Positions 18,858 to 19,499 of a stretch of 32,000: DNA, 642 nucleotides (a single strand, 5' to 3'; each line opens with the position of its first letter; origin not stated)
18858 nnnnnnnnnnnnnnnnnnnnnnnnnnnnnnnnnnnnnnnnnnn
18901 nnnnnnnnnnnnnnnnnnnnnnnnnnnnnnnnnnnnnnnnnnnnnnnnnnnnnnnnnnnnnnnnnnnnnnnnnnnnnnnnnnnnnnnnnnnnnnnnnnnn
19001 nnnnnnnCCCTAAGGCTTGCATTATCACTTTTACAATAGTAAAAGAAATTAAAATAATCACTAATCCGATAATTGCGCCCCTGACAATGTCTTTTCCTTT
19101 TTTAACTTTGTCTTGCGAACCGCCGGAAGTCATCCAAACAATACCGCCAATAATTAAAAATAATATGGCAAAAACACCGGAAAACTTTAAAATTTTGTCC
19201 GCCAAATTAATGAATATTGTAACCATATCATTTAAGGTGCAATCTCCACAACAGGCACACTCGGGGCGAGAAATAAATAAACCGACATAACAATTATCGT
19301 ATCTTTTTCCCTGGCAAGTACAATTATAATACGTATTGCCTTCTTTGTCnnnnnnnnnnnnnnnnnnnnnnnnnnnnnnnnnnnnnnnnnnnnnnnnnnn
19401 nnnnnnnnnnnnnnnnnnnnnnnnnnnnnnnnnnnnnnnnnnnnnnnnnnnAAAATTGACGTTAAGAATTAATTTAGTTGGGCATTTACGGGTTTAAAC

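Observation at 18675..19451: Chimeric pilin-like protein: Cys-rich ectodomains plus a peptidoglycan-binding domain on a VirB2-like hairpin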

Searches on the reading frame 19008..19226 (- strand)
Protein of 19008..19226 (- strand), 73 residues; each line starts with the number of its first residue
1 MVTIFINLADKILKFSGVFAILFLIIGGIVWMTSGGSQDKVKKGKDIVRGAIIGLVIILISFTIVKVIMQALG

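Call 47: find_homologous_proteins(query=A2, max_evalue=0.00001)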
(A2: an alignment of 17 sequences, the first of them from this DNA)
Query A2 (17 sequences) (73 aa, profile of the alignment): 2690 proteins with E <= 0.00001 among 8000 candidates; the best 120 are listed.
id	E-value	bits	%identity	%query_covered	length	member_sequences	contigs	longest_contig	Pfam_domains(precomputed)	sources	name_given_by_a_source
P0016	5.1e-26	108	42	99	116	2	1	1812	PF18895.6,PF04956.19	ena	-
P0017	6.2e-26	108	43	96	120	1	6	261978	PF18895.6,PF04956.19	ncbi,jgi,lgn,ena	-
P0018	7.4e-26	108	45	90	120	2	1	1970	PF18895.6,PF04956.19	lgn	-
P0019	8.1e-26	107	43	99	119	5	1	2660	PF18895.6,PF04956.19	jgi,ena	-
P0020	1.6e-25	107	46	84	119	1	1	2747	PF18895.6,PF04956.19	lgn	-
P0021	2.0e-25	106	45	90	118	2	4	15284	PF18895.6,PF04956.19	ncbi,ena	ncbi:MAG: pilin [Patescibacteria group bacterium]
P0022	2.0e-25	106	47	90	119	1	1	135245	PF18895.6,PF04956.19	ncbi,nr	ncbi:pilin [Patescibacteria group bacterium AH-259-L05]|nr:pilin [Patescibacteria group bacterium AH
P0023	3.0e-25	106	52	77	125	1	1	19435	PF18895.6,PF04956.19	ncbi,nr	ncbi:pilin [Patescibacteria group bacterium AH-259-L07]|nr:pilin [Patescibacteria group bacterium AH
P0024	4.9e-25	105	54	77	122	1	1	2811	PF18895.6,PF04956.19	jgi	-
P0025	5.0e-25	105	42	99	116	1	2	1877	PF18895.6,PF04956.19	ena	-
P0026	5.1e-25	105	50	77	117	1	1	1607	PF18895.6,PF04956.19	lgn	-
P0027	5.2e-25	105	42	97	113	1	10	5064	PF18895.6,PF04956.19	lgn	-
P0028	5.5e-25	105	48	90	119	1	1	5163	PF18895.6,PF04956.19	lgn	-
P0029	5.8e-25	105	44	99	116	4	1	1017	PF18895.6,PF04956.19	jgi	-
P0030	5.9e-25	105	48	84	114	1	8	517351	PF18895.6,PF04956.19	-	-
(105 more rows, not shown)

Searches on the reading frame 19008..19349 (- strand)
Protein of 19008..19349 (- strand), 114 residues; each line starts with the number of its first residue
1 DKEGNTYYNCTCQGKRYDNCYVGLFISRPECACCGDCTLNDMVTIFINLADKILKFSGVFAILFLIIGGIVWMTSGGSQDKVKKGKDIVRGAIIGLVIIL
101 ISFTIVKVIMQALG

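Call 69: find_homologous_proteins(query=A4, max_evalue=1e-20)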
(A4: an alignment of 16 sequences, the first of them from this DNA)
Query A4 (16 sequences) (114 aa, profile of the alignment): 49 proteins with E <= 1e-20 among 8000 candidates.
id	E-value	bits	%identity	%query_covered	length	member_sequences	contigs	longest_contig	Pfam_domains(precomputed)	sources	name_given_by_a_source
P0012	3.5e-48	180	64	96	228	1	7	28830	PF18895.6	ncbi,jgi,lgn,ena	-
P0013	1.0e-47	179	62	98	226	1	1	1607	PF18895.6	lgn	-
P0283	2.5e-47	177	53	99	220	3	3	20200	PF18895.6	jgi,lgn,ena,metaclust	metaclust:\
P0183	3.0e-46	174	52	99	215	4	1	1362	PF18895.6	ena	-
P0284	1.9e-45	171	47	99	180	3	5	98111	PF18895.6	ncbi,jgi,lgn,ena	-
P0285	2.0e-45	171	53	98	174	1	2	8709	PF18895.6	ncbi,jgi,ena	-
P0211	9.5e-45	169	49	99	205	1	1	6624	PF18895.6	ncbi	-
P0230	2.0e-43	165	52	99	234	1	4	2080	PF18895.6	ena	-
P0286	3.8e-43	164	50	99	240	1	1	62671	-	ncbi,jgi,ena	ncbi:MAG: pilin [Patescibacteria group bacterium]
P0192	1.8e-42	162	54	94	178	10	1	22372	-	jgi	-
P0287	7.0e-42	160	45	96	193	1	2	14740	PF18895.6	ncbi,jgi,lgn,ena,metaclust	metaclust:\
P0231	1.3e-41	159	49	100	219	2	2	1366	PF18895.6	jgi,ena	-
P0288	1.8e-41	158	51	98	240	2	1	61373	PF18895.6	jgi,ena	-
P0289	5.3e-41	157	49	96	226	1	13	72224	PF18895.6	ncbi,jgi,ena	-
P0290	6.6e-41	157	55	92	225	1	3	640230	PF18895.6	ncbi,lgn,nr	ncbi:MAG: pilin [Patescibacteria group bacterium]|nr:pilin [Patescibacteria group bacterium] MDD5164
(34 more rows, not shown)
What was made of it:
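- Tried and rejected: A g1-specific profile was more useful (call 69).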
